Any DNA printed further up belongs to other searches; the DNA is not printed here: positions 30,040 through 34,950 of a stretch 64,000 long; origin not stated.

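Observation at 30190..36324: Intact 2044-aa secreted giant: unassignable N-terminal ~1,550 residues plus Cys-rich modules and two LamG domains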

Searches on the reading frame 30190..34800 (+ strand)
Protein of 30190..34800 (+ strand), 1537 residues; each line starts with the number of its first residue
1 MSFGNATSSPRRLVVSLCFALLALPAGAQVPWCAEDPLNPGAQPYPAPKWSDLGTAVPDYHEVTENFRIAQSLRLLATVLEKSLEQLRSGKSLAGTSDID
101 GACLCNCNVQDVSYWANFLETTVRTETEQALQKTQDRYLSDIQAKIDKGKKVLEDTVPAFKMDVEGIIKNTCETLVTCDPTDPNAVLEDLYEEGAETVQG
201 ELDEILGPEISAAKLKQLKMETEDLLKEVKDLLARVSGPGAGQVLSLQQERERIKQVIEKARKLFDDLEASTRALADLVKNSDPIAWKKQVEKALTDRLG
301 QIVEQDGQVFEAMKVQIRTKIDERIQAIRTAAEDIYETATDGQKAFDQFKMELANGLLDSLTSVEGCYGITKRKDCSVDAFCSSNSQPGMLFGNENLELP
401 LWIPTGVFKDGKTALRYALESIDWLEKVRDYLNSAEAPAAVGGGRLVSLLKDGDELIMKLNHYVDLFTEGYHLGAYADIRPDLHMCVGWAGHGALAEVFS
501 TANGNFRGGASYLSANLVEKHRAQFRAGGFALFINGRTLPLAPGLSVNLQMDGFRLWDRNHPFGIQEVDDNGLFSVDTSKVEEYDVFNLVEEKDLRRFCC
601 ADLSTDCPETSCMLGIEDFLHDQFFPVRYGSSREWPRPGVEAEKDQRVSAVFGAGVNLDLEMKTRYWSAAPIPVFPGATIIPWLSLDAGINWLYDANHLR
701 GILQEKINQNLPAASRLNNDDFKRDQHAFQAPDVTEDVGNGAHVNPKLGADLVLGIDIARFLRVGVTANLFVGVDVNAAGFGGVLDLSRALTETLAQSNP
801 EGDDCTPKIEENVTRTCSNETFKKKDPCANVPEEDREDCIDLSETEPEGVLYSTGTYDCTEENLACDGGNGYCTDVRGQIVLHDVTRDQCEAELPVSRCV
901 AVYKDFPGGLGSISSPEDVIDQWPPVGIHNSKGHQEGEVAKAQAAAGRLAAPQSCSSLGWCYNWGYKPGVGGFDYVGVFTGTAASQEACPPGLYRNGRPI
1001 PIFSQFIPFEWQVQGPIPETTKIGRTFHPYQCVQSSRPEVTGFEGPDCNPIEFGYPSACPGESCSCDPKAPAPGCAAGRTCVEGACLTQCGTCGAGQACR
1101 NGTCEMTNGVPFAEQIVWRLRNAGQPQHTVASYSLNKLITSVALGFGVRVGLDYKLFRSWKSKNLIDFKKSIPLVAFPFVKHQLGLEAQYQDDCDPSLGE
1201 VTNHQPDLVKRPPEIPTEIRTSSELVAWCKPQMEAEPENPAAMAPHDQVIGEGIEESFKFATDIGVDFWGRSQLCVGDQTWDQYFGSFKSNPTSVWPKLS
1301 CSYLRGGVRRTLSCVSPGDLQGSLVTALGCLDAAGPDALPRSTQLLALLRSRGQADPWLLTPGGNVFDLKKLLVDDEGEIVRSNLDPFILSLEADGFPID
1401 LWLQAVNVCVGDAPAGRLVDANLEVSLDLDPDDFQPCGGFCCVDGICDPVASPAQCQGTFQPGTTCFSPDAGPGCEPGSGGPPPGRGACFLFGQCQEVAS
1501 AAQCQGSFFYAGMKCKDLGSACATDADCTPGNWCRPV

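Call 7: find_homologous_proteins(query=window:30190-34800:+, max_evalue=0.001)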
Query window:30190-34800:+ (1537 aa): 18 proteins with E <= 0.001 among 8000 candidates.
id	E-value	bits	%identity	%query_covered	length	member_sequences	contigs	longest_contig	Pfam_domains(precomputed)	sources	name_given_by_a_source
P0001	0.0e+0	2927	81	100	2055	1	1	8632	PF07953.21,PF13385.14,PF02210.32,PF00054.31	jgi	jgi:hypothetical protein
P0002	0.0e+0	2292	65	99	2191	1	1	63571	PF07953.21,PF13385.14,PF02210.32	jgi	jgi:hypothetical protein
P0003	0.0e+0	2252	64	98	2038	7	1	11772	PF07953.21,PF13385.14,PF02210.32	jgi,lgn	-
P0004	0.0e+0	2214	63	98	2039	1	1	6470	PF07953.21,PF13385.14,PF02210.32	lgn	-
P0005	0.0e+0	1629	49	99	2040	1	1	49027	PF07953.21,PF13385.14,PF02210.32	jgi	-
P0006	0.0e+0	1577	49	99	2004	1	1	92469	PF07953.21,PF13385.14,PF02210.32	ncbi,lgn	-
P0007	0.0e+0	1567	48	98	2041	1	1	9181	PF13385.14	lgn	-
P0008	0.0e+0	1567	48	99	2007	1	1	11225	PF07953.21,PF13385.14,PF02210.32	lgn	-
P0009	0.0e+0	1484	49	57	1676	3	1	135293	PF13385.14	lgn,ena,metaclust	metaclust:\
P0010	0.0e+0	1452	46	99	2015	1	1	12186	PF07953.21,PF13385.14,PF02210.32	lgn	-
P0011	0.0e+0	1016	48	58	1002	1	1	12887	-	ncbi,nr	ncbi:MAG: hypothetical protein QOJ16_1381, partial [Acidobacteriota bacterium]|nr:hypothetical prote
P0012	4.2e-267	908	49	56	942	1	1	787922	-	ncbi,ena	-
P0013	6.6e-267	907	38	68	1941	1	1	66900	PF07953.21,PF13385.14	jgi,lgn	-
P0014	5.8e-102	360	29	51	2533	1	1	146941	-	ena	-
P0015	3.5e-100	355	28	52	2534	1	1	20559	-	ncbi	-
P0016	8.5e-99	350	27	51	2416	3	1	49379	PF13540.13,PF25390.2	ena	-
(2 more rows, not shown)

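Call 17: find_homologous_proteins(query=P0014, max_evalue=0.001)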
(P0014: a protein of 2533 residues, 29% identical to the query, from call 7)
Query P0014 (2533 aa): 10 proteins with E <= 0.001 among 8000 candidates.
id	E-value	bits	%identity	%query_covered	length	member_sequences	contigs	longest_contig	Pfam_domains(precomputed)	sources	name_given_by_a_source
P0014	0.0e+0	6037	100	100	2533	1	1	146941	-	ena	-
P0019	0.0e+0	5023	82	94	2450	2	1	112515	PF13540.13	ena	-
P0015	0.0e+0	4507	76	100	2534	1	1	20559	-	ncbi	-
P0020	0.0e+0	3680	67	93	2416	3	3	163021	-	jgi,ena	-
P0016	0.0e+0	3605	64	93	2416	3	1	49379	PF13540.13,PF25390.2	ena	-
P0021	0.0e+0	3063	57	91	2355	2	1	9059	PF13540.13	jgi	jgi:MYXO-CTERM domain-containing protein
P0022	0.0e+0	3036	56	93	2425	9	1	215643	-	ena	-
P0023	0.0e+0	2078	55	42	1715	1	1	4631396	-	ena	-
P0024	0.0e+0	2049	51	42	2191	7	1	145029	-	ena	-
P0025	0.0e+0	1538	40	77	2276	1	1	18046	PF13385.14,PF13540.13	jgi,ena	-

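Call 18: find_encoding_contigs(protein=P0006, flank=10000, max_places=2)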
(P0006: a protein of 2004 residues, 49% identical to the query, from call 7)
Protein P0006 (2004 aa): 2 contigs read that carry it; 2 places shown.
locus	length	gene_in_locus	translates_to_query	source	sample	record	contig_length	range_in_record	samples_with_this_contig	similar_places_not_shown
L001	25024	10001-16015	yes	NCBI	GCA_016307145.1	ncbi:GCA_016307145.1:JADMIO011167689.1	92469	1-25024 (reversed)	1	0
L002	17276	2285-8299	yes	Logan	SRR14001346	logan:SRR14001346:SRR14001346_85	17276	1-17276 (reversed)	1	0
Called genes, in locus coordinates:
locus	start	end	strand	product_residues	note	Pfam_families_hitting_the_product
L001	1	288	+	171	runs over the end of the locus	PF01327:Pep_deformylase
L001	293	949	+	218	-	PF00970:FAD_binding_6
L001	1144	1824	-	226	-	PF02475:TRM5-TYW2_MTfase (faint), PF05575:V_cholerae_RfbT (weak), PF05050:Methyltransf_21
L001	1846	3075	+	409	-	-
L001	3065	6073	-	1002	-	PF04738:Lant_dehydr_N, PF14028:Lant_dehydr_C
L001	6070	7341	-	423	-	PF05147:LANC_like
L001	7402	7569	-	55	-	-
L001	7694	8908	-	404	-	PF06325:PrmA, PF13649:Methyltransf_25 (weak), PF22528:PRMT_C (weak)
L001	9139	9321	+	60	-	-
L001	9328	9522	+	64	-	-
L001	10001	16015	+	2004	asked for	PF07953:Toxin_R_bind_N (weak), PF02210:Laminin_G_2 (faint), PF13385:Laminin_G_3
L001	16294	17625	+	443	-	PF13701:DDE_Tnp_1_4, PF01609:DDE_Tnp_1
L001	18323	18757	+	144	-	-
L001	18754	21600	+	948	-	PF01011:PQQ, PF13360:PQQ_2 (faint)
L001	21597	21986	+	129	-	-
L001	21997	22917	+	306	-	-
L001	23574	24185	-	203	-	-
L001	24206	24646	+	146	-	PF13664:DUF4149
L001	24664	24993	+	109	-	-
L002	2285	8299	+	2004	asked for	PF07953:Toxin_R_bind_N (weak), PF02210:Laminin_G_2 (faint), PF13385:Laminin_G_3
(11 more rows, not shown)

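Call 19: find_encoding_contigs(protein=P0002, flank=10000, max_places=2)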
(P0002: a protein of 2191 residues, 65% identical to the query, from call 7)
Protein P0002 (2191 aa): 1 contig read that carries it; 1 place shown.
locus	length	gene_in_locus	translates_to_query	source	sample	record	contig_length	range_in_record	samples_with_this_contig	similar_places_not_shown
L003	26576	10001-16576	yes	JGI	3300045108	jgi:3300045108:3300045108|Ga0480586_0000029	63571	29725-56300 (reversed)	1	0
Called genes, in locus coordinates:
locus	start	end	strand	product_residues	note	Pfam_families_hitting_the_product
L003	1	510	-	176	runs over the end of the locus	PF01252:Peptidase_A8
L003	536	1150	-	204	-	PF02581:TMP-TENI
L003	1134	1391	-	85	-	-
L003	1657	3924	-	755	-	PF04773:FecR (weak), PF20245:DUF6600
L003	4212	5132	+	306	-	PF00027:cNMP_binding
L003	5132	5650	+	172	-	PF01327:Pep_deformylase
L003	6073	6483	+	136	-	PF00963:Cohesin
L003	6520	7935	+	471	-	PF01921:tRNA-synt_1f (faint), PF01406:tRNA-synt_1e, PF09334:tRNA-synt_1g (faint), PF09190:DALR_2 (weak), PF23493:CysS_C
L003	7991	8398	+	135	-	PF02021:UPF0102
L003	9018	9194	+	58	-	-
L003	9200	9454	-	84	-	PF06769:YoeB_toxin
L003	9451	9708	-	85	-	PF02604:PhdYeFM_antitox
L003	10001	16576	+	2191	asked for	PF07953:Toxin_R_bind_N (weak), PF02210:Laminin_G_2 (faint), PF13385:Laminin_G_3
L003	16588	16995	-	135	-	-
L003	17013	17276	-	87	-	-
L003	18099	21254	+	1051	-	PF08450:SGL (faint), PF07494:Reg_prop (faint), PF16819:DUF5074 (faint), PF07495:Y_Y_Y, PF07730:HisKA_3, PF13581:HATPase_c_2, PF02518:HATPase_c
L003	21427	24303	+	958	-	PF00486:Trans_reg_C, PF13191:AAA_16, PF20720:nSTAND3 (faint), PF13401:AAA_22 (weak)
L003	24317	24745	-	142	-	PF00582:Usp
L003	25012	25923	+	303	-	PF05368:NmrA, PF13460:NAD_binding_10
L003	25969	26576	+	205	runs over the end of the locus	PF00857:Isochorismatase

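Call 21: find_encoding_contigs(protein=P0014, flank=10000, max_places=2)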
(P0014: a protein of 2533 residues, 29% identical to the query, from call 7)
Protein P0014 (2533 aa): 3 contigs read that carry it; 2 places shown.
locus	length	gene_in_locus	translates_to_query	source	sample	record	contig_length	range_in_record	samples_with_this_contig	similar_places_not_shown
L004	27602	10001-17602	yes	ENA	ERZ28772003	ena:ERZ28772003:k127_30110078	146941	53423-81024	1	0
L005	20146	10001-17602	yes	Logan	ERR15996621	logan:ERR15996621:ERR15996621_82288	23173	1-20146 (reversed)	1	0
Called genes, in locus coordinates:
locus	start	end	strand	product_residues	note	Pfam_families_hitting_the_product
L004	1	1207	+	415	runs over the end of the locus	PF01546:Peptidase_M20 (weak), PF04389:Peptidase_M28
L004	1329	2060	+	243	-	-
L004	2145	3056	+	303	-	PF19777:DUF6263 (weak)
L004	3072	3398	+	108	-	PF08713:DNA_alkylation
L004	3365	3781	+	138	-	PF08713:DNA_alkylation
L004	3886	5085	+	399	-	-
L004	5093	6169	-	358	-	PF25085:DUF7802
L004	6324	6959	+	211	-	PF00440:TetR_N, PF16859:TetR_C_11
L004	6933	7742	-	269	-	PF13409:GST_N_2 (weak), PF13417:GST_N_3 (weak), PF13410:GST_C_2 (faint), PF00043:GST_C (weak)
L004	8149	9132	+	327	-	-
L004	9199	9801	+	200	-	PF09360:zf-CDGSH, PF06902:Fer4_19 (weak), PF09360:zf-CDGSH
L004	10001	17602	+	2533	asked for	-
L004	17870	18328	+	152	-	-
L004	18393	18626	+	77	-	-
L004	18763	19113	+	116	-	PF01471:PG_binding_1, PF09374:PG_binding_3 (faint)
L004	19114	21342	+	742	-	-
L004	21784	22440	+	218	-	PF16267:DUF4920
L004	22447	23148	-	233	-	-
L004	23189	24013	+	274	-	PF16697:Yop-YscD_cpl (weak), PF00498:FHA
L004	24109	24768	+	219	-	-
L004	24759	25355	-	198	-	PF00440:TetR_N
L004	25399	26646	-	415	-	PF06689:zf-C4_ClpX, PF00004:AAA, PF07724:AAA_2, PF07728:AAA_5 (faint), PF10431:ClpB_D2-small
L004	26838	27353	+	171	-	-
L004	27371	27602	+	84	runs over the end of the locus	PF13083:KH_KhpA-B, PF07650:KH_2 (weak), PF00013:KH_1 (weak)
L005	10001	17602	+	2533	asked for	-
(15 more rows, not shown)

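Call 22: find_encoding_contigs(protein=P0005, flank=10000, max_places=2)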
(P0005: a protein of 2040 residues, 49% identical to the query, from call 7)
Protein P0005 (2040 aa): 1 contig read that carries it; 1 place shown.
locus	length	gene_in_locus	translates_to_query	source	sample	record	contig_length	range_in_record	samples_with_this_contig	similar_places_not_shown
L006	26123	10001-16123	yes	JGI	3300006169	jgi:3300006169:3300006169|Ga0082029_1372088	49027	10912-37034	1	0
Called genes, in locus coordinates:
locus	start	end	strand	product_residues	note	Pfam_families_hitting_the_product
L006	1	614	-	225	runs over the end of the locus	PF05742:TANGO2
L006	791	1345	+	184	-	PF00188:CAP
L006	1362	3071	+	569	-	-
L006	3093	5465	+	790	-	PF17148:DUF5117, PF16313:DUF4953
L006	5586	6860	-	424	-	PF01435:Peptidase_M48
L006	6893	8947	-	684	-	PF00082:Peptidase_S8, PF01483:P_proprotein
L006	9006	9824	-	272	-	-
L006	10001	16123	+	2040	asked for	PF07953:Toxin_R_bind_N (weak), PF13385:Laminin_G_3, PF02210:Laminin_G_2 (faint), PF13385:Laminin_G_3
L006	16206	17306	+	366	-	PF25973:BSH_CzcB (faint), PF25919:BSH_CusB (faint), PF25984:BSH_YknX (faint), PF25997:BSH_YhbJ (faint), PF25989:YknX_C (faint), PF25917:BSH_RND (weak), PF25885:HH_EMRA (weak)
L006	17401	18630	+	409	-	PF12704:MacB_PCD, PF02687:FtsX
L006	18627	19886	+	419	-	PF12704:MacB_PCD, PF02687:FtsX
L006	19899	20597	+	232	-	PF02463:SMC_N (faint), PF00005:ABC_tran, PF13304:AAA_21 (faint)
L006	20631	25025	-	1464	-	PF00072:Response_reg, PF00989:PAS, PF08447:PAS_3, PF08448:PAS_4, PF13426:PAS_9, PF00989:PAS, PF08448:PAS_4, PF13426:PAS_9, +19 more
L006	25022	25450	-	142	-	PF00072:Response_reg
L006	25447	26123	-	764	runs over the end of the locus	PF00989:PAS, PF08448:PAS_4, PF13426:PAS_9, PF08447:PAS_3, PF00989:PAS (weak), PF13426:PAS_9, PF00512:HisKA, PF02518:HATPase_c, +3 more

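Call 26: search_protein_families(library=pfam, proteins=[P0014, P0016, P0025], max_evalue=1)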
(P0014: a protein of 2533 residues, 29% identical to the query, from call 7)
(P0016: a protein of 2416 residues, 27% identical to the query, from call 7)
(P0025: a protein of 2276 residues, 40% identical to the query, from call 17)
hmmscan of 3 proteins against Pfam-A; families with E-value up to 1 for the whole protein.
P0014 (2533 aa): 1 family
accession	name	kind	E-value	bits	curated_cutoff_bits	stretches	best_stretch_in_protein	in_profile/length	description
PF13540.12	RCC1_2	-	0.00017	21.8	22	1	1094-1117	2-25/30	Regulator of chromosome condensation (RCC1) repeat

P0016 (2416 aa): 2 families
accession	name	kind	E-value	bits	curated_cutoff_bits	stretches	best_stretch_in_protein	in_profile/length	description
PF13540.12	RCC1_2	-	4.4e-07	30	22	2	1051-1067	8-24/30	Regulator of chromosome condensation (RCC1) repeat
PF25390.1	WD40_RLD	-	2.2e-05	24.4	150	1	1045-1189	34-168/363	RCC1-like domain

P0025 (2276 aa): 7 families
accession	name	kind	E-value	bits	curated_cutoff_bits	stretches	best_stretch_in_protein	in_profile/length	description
PF13385.13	Laminin_G_3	-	2.1e-17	64.1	27.6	1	1977-2144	1-150/151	Concanavalin A-like lectin/glucanases superfamily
PF13540.12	RCC1_2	-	3.9e-09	36.5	22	2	1067-1082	10-25/30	Regulator of chromosome condensation (RCC1) repeat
PF02210.31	Laminin_G_2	-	0.00012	23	22.9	1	2032-2133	22-122/126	Laminin G domain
PF04108.17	ATG17_like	-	0.033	14.1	43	1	218-357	155-281/355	Autophagy protein ATG17-like domain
PF19903.4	DUF6376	-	0.084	13.6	27.3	1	246-303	53-110/116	Family of unknown function (DUF6376)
PF00038.26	Filament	-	0.19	11.7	40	1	258-350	22-114/313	Intermediate filament protein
PF00054.30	Laminin_G_1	-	0.29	11.8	24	1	2031-2133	22-124/131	Laminin G domain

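Call 77: find_encoding_contigs(protein=P0001, flank=10000, max_places=3)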
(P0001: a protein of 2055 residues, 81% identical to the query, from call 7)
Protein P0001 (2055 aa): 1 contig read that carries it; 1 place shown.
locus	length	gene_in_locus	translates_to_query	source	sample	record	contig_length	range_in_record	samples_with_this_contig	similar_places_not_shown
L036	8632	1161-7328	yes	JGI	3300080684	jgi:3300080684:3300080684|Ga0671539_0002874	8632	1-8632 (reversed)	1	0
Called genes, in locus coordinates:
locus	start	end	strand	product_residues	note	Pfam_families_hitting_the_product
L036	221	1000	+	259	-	-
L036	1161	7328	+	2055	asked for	PF07953:Toxin_R_bind_N, PF13385:Laminin_G_3, PF00054:Laminin_G_1 (faint), PF02210:Laminin_G_2 (weak), PF13385:Laminin_G_3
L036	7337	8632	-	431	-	?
